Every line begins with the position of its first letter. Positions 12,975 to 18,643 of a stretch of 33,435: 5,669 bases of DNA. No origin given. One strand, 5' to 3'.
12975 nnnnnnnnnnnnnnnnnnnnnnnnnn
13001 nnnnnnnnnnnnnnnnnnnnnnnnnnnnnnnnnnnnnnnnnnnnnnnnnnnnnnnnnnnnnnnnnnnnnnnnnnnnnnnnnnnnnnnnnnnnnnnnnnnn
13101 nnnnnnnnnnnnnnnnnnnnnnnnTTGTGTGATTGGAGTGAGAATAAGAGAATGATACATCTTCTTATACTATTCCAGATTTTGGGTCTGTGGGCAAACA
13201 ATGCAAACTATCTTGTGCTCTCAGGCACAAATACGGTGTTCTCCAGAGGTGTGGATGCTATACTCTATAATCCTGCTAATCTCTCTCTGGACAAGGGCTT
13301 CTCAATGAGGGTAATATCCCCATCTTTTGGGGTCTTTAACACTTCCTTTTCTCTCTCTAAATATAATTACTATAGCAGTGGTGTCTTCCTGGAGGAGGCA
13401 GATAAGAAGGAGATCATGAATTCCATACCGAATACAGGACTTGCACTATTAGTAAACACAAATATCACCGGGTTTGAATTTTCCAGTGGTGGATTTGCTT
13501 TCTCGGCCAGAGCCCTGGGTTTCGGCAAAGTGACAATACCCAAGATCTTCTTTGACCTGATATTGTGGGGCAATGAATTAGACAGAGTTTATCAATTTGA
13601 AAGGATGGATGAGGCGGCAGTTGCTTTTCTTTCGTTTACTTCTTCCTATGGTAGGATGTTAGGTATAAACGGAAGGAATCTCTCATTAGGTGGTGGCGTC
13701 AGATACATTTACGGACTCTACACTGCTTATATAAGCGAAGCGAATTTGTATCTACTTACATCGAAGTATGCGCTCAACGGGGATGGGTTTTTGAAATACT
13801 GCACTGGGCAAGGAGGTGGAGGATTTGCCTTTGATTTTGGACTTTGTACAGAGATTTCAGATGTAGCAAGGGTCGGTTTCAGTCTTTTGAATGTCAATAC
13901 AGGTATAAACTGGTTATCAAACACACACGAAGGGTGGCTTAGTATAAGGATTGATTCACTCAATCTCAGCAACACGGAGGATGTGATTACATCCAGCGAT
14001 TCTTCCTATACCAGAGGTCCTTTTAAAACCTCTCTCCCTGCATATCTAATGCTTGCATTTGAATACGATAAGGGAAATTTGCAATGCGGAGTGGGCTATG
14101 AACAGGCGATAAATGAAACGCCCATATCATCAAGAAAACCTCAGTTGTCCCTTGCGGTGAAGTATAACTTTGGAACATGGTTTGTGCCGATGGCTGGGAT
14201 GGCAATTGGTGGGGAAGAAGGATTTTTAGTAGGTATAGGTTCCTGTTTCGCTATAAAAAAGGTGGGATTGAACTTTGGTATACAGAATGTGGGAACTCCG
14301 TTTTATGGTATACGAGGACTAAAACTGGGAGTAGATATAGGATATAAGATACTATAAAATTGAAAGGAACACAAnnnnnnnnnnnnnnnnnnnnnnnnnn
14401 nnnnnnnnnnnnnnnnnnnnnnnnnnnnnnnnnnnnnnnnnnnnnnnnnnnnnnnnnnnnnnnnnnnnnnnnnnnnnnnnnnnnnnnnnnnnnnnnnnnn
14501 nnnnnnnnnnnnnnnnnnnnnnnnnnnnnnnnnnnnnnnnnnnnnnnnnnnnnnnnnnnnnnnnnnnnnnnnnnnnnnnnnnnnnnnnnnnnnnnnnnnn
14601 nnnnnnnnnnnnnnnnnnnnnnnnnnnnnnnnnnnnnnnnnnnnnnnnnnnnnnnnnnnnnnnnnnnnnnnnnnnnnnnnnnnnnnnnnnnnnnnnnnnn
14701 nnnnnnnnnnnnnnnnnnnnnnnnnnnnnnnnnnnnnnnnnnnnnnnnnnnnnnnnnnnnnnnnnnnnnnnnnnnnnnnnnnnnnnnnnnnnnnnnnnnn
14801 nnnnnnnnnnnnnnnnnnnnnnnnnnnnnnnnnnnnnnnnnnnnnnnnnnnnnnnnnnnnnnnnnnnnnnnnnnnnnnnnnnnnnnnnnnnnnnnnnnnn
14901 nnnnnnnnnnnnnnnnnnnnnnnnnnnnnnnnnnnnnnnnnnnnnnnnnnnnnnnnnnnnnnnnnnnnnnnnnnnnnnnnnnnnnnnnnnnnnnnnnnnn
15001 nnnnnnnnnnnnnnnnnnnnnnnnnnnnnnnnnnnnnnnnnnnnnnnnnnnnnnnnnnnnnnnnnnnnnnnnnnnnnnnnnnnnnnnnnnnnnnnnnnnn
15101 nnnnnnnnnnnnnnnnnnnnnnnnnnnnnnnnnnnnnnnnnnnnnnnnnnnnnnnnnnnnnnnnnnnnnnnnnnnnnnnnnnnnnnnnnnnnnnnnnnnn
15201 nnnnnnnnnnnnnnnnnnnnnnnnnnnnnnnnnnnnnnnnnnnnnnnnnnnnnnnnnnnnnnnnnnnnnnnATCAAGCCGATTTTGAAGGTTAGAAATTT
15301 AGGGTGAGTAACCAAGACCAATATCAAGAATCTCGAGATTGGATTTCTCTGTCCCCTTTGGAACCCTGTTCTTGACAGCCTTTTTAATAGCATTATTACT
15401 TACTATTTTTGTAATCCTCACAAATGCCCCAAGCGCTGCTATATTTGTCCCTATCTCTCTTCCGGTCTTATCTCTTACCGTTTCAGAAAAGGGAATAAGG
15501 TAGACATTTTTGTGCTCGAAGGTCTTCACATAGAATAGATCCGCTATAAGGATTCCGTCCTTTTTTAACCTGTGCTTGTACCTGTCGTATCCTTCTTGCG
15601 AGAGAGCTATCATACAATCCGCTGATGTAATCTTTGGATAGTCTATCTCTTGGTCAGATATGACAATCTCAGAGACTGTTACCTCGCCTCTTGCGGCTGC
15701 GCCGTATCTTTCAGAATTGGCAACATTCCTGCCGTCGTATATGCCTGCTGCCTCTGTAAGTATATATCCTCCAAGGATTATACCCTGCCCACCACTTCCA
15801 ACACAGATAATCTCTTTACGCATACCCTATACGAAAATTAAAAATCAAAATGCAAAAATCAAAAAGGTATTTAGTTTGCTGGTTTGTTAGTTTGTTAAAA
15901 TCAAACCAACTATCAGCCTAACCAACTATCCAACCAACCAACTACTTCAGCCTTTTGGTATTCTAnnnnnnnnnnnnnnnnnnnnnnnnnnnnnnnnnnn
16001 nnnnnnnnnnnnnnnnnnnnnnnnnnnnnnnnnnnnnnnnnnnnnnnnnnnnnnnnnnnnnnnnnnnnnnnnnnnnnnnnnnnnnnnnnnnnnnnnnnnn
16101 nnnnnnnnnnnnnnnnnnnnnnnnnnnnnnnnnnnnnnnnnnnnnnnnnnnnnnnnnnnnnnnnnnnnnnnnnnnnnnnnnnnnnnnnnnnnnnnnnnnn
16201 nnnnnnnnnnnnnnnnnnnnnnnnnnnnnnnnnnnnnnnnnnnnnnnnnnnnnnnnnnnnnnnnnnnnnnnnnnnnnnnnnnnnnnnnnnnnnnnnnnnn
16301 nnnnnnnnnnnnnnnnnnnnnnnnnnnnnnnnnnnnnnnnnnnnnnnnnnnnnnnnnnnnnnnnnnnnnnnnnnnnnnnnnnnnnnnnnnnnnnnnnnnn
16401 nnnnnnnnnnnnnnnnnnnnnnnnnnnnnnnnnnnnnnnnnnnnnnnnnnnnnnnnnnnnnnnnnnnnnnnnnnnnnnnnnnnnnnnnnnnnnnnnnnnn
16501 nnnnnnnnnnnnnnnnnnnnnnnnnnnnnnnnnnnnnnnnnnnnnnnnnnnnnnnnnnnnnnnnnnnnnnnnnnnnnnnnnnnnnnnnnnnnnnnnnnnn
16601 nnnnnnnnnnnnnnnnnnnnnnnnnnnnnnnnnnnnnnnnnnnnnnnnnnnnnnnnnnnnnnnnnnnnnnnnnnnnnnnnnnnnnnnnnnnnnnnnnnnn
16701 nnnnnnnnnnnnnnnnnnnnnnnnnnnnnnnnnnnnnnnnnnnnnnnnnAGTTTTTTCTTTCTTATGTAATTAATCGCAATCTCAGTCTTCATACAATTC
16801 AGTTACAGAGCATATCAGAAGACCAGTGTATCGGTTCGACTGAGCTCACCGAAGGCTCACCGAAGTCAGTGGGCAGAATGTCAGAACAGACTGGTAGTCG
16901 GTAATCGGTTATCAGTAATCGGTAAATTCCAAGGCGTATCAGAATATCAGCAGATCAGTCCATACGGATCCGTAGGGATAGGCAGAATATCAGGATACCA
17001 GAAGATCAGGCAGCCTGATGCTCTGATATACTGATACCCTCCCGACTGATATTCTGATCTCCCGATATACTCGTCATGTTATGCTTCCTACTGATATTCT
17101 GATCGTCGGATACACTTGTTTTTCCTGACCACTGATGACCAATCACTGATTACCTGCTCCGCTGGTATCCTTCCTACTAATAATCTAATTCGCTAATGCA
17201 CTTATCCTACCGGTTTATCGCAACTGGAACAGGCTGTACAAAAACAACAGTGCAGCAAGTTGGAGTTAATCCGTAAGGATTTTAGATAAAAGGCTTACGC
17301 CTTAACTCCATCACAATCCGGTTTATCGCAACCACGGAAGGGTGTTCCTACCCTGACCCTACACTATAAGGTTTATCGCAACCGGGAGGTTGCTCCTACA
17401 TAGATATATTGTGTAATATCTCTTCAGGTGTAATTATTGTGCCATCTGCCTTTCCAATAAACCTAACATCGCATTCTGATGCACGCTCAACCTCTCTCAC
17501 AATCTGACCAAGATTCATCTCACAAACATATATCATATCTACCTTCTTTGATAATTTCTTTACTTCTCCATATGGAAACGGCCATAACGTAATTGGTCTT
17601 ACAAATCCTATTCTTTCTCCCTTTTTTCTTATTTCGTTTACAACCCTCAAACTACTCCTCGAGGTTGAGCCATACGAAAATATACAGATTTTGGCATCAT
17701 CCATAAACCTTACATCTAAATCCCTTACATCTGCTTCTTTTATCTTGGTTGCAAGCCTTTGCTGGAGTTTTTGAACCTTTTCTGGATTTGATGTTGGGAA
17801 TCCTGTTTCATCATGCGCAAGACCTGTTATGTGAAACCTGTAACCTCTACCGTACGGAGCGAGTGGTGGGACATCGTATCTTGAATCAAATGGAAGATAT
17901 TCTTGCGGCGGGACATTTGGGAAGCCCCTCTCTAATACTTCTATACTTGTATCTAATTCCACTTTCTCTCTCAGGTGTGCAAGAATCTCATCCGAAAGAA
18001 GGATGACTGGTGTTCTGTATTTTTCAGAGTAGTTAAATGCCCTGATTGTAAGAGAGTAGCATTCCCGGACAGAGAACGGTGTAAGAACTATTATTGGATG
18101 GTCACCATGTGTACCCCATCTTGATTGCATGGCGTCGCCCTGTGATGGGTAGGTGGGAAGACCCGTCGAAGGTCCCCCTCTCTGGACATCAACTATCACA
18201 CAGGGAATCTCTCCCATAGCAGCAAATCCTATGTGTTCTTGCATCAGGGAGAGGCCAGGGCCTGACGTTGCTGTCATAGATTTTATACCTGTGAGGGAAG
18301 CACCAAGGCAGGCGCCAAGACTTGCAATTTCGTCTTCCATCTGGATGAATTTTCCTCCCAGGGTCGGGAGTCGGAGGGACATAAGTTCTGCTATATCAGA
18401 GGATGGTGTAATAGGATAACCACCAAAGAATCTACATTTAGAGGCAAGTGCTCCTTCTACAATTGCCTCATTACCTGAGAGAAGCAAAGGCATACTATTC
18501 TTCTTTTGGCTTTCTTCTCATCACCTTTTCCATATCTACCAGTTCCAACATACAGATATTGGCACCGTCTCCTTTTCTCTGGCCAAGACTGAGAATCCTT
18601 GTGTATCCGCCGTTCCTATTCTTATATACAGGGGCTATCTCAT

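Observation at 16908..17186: Near-identical ~280-bp structured non-coding element present twice, each time inside an operon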

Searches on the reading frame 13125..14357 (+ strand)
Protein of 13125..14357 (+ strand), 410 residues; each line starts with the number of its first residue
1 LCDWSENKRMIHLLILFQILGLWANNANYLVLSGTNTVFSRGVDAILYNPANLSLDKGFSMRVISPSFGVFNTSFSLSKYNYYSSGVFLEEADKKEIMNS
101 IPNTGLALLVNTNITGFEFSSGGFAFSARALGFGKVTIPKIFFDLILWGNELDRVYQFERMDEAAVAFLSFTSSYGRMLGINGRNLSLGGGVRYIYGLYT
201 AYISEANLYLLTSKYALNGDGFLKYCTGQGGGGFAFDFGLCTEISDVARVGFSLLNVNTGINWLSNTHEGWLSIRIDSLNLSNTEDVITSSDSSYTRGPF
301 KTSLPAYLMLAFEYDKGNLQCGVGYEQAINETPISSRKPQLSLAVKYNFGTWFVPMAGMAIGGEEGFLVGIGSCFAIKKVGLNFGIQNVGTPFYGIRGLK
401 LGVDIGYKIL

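Call 10: search_protein_families(library=pfam, proteins=[window:13125-14357:+])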
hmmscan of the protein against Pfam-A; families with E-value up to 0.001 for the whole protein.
window:13125-14357:+ (410 aa): 1 family
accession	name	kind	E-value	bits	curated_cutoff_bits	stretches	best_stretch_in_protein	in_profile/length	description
PF18990.6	DUF5723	-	8.8e-16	59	26.8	2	67-216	20-174/376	Family of unknown function (DUF5723)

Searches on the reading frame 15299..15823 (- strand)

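Call 9: search_protein_families(library=pfam, proteins=[window:15299-15823:-])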
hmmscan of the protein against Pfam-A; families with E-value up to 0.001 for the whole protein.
window:15299-15823:- (174 aa): 1 family
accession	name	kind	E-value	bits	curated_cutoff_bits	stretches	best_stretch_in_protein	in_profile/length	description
PF01558.24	POR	-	2.3e-31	109.7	27.4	1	11-169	1-171/173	Pyruvate ferredoxin/flavodoxin oxidoreductase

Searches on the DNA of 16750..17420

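Call 49: search_rna_families(source=window, start=16750, end=17420, threshold=evalue, max_evalue=10)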
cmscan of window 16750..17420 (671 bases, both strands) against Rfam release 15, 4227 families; matches with E-value up to 10: 6.
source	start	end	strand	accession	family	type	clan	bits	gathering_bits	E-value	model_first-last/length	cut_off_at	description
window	16989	17033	-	RF03688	mir-3045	Gene; miRNA;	-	21.6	90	0.071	1-75/75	no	mir-3045 microRNA precursor family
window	16979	17045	-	RF04128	MIR8562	Gene; miRNA;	-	17.3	211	1.2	1-242/242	no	MIR8562 microRNA precursor family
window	16990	17044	+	RF03526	mir-7177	Gene; miRNA;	-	14.9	86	4.8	1-71/71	no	mir-7177 microRNA precursor family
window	17254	17355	+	RF04309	HCV_J7880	Cis-reg;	-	13.1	90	5.2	1-123/123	no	Hepatitis C virus J7880 RNA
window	16979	17048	+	RF02510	PYLIS_3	Cis-reg;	-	12.1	38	7.7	1-100/100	no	Pyrrolysine insertion sequence mttB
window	16992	17101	-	RF00195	RsmY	Gene; sRNA;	CL00106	12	57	2.1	1-121/121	no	RsmY RNA family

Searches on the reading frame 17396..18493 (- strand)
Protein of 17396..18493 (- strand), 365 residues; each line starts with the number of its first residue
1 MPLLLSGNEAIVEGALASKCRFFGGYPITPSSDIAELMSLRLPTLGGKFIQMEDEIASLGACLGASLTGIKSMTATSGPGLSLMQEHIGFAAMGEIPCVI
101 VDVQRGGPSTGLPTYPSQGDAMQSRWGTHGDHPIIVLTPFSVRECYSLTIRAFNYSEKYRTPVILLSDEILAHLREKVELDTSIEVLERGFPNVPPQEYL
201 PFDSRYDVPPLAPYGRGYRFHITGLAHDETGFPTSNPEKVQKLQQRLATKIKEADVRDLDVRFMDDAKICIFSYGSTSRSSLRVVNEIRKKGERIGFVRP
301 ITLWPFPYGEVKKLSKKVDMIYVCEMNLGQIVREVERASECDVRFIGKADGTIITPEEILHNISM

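Call 9: search_protein_families(library=pfam, proteins=[window:17396-18493:-])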
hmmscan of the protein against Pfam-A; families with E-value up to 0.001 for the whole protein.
window:17396-18493:- (365 aa): 2 families
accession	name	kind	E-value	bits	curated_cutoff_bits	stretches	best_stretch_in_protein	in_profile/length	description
PF01855.24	POR_N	-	2.8e-66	224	27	1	13-242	1-227/231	Pyruvate flavodoxin/ferredoxin oxidoreductase, thiamine diP-bdg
PF17147.9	PFOR_II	-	5.3e-21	75.3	27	1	267-359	1-102/102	Pyruvate:ferredoxin oxidoreductase core domain II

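Call 19: find_encoding_contigs(protein=window:17396-18493:-, flank=10000, max_places=10)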
Protein window:17396-18493:- (365 aa): 1 contig read that carries it; 1 place shown.
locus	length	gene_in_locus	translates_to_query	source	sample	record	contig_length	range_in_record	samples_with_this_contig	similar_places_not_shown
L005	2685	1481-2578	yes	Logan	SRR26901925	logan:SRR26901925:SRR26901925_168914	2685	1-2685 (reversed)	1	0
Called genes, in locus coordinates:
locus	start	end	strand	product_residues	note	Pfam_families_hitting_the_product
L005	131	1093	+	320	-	PF01193:RNA_pol_L, PF01000:RNA_pol_A_bac, PF14520:HHH_5 (faint), PF03118:RNA_pol_A_CTD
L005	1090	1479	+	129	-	PF01196:Ribosomal_L17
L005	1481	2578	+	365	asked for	PF01855:POR_N, PF17147:PFOR_II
